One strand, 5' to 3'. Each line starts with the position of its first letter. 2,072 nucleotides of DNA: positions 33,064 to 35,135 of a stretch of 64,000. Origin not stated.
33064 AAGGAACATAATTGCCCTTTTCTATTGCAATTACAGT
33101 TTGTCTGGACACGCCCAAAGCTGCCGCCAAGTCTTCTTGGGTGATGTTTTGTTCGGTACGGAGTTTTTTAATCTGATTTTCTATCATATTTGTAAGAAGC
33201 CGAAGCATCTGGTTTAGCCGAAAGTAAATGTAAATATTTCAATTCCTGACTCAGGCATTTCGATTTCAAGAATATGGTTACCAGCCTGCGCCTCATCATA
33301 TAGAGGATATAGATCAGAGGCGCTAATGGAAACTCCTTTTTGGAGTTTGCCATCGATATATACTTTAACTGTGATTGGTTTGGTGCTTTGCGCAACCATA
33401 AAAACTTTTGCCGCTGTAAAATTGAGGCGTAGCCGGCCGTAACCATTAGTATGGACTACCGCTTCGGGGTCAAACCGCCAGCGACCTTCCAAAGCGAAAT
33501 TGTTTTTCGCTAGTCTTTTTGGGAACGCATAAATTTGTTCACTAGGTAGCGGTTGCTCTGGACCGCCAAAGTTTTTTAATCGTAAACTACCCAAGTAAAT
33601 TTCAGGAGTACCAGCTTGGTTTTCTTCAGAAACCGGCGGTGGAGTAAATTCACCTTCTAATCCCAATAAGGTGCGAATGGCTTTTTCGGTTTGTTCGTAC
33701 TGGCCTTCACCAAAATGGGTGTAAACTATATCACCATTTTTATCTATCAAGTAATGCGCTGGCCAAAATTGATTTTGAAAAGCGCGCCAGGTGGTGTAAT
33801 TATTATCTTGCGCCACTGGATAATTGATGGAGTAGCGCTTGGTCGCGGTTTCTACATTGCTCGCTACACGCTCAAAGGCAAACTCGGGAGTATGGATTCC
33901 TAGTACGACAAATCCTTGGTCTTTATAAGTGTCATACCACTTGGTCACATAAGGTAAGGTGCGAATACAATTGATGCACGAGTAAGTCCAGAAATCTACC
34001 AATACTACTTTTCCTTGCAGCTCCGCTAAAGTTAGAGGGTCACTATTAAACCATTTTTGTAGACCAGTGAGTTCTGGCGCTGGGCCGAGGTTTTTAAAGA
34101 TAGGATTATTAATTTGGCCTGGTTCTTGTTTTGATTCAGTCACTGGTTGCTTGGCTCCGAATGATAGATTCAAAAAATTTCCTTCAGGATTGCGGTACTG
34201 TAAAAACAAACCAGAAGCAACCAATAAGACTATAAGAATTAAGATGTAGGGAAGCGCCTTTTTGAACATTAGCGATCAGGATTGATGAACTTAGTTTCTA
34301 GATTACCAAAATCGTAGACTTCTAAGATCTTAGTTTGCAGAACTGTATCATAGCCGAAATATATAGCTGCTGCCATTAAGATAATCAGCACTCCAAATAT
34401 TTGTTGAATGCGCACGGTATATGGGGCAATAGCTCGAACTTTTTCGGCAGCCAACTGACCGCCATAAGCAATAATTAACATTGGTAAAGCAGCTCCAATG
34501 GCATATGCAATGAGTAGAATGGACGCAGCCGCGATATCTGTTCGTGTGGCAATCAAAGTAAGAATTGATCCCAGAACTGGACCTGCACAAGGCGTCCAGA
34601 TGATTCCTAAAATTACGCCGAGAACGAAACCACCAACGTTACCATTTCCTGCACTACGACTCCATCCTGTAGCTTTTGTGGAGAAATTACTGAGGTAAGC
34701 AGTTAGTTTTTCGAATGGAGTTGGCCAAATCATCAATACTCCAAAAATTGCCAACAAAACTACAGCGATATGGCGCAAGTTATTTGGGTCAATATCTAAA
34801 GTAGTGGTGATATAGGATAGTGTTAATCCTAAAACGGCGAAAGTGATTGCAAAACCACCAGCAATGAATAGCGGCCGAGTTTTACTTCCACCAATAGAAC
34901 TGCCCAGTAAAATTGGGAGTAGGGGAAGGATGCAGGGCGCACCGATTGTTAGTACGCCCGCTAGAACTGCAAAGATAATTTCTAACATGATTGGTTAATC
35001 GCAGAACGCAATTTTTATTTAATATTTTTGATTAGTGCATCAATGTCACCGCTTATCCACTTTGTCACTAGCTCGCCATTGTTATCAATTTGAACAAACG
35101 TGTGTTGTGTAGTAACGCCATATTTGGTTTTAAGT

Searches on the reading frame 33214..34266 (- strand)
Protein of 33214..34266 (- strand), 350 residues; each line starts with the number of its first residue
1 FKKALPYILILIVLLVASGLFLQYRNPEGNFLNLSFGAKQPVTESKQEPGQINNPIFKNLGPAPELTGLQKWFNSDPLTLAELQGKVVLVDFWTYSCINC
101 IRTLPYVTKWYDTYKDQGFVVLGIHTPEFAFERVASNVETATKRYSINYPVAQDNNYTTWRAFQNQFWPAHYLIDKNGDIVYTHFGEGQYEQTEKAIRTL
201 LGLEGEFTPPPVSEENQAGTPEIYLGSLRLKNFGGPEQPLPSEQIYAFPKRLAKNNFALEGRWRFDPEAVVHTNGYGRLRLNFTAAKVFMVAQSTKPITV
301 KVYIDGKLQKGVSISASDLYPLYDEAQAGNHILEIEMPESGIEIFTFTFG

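Call 57: search_protein_families(library=pfam, proteins=[window:33214-34266:-], max_evalue=0.001)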
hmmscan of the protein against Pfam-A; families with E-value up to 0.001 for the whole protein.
window:33214-34266:- (350 aa): 4 families
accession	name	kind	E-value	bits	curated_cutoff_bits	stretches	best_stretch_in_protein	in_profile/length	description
PF17991.7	Thioredoxin_10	-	7.3e-32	111.3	27.1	1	220-350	1-142/142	Thioredoxin like C-terminal domain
PF00578.27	AhpC-TSA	-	7.6e-14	52.2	26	1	75-182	15-123/124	AhpC/TSA family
PF08534.16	Redoxin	-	1.2e-13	51.5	26.6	1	76-196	19-143/148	Redoxin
PF13905.12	Thioredoxin_8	-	3.1e-10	40.7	27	1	85-180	1-94/94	Thioredoxin-like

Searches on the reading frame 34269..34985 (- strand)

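Call 57: search_protein_families(library=pfam, proteins=[window:34269-34985:-], max_evalue=0.001)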
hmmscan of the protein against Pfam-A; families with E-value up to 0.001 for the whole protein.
window:34269-34985:- (238 aa): 1 family
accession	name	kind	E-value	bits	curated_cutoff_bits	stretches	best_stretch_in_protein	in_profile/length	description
PF02683.22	DsbD_TM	-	1.2e-16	61.1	27.1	1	5-207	7-213/219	Cytochrome C biogenesis protein transmembrane domain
